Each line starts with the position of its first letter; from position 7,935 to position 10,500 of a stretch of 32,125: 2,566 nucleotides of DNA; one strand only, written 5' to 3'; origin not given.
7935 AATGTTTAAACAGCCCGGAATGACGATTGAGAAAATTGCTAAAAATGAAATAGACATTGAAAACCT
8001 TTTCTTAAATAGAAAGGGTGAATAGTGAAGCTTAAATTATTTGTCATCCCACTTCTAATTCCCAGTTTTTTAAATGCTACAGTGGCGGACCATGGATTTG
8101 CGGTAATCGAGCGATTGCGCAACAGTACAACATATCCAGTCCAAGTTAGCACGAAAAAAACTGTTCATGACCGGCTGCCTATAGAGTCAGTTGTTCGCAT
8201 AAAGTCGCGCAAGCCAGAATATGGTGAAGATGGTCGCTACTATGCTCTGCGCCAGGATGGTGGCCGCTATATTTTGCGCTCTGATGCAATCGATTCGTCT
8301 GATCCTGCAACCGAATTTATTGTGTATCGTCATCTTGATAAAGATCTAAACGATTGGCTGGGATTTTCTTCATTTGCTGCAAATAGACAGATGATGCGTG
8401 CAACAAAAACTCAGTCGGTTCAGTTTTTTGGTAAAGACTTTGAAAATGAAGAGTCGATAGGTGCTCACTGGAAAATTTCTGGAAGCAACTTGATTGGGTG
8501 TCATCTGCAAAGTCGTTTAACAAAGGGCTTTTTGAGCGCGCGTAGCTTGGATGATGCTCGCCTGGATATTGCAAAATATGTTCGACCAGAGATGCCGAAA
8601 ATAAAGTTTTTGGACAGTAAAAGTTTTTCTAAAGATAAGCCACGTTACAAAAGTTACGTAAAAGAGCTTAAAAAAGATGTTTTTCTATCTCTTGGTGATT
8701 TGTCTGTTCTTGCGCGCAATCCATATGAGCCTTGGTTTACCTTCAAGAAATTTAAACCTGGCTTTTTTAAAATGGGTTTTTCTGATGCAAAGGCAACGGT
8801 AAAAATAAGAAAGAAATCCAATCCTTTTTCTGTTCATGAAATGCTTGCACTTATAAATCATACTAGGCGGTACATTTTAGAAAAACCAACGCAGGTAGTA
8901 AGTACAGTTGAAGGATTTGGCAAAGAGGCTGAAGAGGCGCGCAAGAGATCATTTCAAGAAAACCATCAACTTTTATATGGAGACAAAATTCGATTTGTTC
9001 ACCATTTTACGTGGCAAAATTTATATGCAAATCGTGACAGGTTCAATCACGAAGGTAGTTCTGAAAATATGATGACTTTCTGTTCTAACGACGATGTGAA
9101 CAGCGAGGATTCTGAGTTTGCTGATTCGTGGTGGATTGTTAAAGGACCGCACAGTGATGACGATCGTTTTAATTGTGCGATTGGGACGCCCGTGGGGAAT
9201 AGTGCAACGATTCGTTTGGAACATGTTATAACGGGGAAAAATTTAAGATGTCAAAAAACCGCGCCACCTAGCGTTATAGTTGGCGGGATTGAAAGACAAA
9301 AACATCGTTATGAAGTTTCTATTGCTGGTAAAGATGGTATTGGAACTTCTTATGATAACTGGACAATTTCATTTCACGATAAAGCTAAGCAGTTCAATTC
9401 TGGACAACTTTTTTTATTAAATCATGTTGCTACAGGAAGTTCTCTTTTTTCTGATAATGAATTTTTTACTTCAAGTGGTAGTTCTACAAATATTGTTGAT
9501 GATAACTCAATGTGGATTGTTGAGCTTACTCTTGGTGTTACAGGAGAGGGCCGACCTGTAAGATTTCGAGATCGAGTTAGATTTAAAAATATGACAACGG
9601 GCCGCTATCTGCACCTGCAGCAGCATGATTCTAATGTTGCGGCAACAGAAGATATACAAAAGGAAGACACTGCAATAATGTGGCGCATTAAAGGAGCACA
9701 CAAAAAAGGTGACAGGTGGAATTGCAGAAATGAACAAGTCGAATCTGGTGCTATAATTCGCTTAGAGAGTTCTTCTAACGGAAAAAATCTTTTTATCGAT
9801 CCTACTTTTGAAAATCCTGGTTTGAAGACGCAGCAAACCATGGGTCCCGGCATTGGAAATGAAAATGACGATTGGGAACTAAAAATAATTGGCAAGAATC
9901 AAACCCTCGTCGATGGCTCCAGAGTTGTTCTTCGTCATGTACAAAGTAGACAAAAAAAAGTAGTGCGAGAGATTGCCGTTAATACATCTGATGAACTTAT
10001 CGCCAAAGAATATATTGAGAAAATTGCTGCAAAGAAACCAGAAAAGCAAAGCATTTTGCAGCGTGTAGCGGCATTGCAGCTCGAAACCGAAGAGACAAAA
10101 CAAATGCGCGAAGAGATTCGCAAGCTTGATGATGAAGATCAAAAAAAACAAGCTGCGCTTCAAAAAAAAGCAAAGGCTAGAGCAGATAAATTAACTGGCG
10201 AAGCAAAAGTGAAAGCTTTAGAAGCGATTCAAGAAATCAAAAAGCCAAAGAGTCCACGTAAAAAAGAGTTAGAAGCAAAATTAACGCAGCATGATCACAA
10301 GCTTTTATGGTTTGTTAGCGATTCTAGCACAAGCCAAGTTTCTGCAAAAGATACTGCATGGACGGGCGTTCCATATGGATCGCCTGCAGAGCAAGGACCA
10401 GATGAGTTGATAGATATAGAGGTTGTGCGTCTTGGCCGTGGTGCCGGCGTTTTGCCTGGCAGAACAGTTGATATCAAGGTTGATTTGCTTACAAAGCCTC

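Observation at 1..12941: Tandem array of three giant exported paralogues combining MIR beta-trefoils with multiple FAMeT-like modules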

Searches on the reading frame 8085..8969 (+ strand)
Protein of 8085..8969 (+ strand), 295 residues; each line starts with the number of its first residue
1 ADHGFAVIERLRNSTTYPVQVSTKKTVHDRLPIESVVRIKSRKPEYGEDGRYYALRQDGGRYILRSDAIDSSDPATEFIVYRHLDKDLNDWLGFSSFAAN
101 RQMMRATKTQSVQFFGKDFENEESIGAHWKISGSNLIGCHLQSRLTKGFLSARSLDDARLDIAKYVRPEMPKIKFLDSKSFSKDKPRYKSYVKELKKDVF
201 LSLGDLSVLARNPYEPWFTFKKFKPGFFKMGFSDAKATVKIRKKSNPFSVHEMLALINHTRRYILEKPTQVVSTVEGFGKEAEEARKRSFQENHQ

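Call 40: search_protein_families(library=pfam, proteins=[window:8085-8969:+], max_evalue=10)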
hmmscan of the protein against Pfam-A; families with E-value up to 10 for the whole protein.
window:8085-8969:+ (295 aa): 1 family
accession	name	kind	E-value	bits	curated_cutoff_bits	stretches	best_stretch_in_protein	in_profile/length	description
PF00128.31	Alpha-amylase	-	0.0072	16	22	1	149-200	176-229/446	Alpha amylase, catalytic domain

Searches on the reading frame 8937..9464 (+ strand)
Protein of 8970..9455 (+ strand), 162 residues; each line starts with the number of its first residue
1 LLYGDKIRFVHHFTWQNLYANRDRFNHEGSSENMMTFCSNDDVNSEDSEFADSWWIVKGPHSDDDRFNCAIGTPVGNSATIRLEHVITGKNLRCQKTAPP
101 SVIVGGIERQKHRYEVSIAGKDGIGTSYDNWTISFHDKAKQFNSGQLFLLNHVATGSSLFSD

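Call 17: search_protein_families(library=pfam, proteins=[window:8970-9455:+], max_evalue=1)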
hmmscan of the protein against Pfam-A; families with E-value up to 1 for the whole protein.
window:8970-9455:+ (162 aa): 1 family
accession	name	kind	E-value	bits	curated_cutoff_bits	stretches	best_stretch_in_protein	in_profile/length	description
PF02815.25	MIR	-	7.3e-05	23.2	25.6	1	18-161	18-153/185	MIR domain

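Call 84: search_solved_structures(query=A7, max_evalue=1, show_alignments=1)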
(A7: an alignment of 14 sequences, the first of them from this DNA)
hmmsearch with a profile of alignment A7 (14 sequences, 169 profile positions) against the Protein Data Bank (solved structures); distinct sequences matched with E-value up to 1: 44.
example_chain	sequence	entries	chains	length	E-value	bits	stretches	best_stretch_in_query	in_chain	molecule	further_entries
3mal_A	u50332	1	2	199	2.4e-10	43.6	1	5-168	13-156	Stromal cell-derived factor 2-like protein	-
6zqq_A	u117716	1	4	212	2.3e-06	30.7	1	55-145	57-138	PMT3 isoform 1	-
1t9f_A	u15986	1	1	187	2.8e-06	30.3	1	74-167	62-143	protein 1d10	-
3t8s_A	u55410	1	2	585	3.5e-06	30.1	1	8-113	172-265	Inositol 1,4,5-trisphosphate receptor type 1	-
3uj0_A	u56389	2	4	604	2.1e-05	27.5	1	8-113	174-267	Inositol 1,4,5-trisphosphate receptor type 1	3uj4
5xa0_A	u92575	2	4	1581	6.7e-05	25.9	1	8-113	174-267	Inositol 1,4,5-trisphosphate receptor type 1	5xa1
5gug_A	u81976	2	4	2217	0.0002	24.4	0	8-112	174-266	Inositol 1,4,5-trisphosphate receptor type 1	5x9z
6p28_A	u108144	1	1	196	0.00032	23.7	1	82-145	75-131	Dolichyl-phosphate-mannose--protein mannosyltransferase 2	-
7lhe_A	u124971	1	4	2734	0.00038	23.4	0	9-113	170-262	Inositol 1,4,5-trisphosphate receptor type 1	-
7lhf_A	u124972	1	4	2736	0.00038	23.4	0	9-113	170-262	Inositol 1,4,5-trisphosphate receptor type 1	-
6mu1_A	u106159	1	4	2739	0.00038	23.4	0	9-113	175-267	Inositol 1,4,5-trisphosphate receptor type 1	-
6zqp_A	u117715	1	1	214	0.00038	23.4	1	82-146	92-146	PMT2 isoform 1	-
3jav_A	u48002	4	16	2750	0.00038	23.4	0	9-113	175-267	Inositol 1,4,5-trisphosphate receptor type 1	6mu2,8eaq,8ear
6uqk_A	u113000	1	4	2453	0.00044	23.2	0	6-113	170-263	inositol 1,4,5-triphosphate receptor, type 3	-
7t3p_A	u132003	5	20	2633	0.00058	22.8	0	6-113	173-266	Inositol 1,4,5-trisphosphate receptor type 3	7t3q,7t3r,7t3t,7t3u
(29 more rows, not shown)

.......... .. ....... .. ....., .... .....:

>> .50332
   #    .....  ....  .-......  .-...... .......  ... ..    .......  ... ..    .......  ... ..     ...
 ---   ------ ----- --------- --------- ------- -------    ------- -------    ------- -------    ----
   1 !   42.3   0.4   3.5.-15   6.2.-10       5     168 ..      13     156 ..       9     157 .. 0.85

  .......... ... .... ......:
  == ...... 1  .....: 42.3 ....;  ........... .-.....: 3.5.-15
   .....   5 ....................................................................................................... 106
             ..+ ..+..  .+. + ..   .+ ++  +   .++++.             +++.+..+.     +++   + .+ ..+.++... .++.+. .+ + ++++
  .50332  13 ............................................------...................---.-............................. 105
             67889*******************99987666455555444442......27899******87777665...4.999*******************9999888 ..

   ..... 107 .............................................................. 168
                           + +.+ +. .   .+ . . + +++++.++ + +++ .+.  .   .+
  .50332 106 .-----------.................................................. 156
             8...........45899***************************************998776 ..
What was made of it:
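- On MIR domain (PF02815): The family profile hits SDF2-like 3mal at E 2.4e-10, covering 164 of 169 positions (call 84).
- Checked: A profile of family MIR regions hits the SDF2-like protein 3mal at E 2.4e-10, and also the Pmt3 MIR domain and IP3 receptors (call 84).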

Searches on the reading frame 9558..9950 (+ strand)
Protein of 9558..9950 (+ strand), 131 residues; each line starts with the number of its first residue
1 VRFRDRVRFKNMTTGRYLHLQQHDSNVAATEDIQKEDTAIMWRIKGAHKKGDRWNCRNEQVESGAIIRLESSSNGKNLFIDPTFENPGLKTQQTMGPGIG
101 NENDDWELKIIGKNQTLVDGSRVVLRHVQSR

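Call 17: search_protein_families(library=pfam, proteins=[window:9558-9950:+], max_evalue=1)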
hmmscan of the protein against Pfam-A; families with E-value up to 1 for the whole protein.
window:9558-9950:+ (131 aa): 2 families
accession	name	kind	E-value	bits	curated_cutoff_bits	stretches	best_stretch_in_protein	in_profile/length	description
PF02815.25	MIR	-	1.2e-05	25.8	25.6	1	2-39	66-104/185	MIR domain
PF24208.1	Beta-tre_PLH30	-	0.00053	20.4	27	1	8-82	2-73/130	Endo-acting ulvan lyase beta-trefoil domain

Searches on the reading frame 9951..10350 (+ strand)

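Call 40: search_protein_families(library=pfam, proteins=[window:9951-10350:+], max_evalue=10)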
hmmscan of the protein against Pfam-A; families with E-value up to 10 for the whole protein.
window:9951-10350:+ (133 aa): 3 families
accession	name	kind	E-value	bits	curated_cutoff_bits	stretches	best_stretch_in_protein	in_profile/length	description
PF12014.13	Cyclin_D1_bind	-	0.029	15.2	22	1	51-107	40-85/156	Cyclin D1 binding domain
PF15261.11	JHY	-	0.79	10.7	27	1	37-110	14-82/124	Jhy protein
PF09592.15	DUF2031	-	2.8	7.8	27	1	3-83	123-202/227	Protein of unknown function (DUF2031)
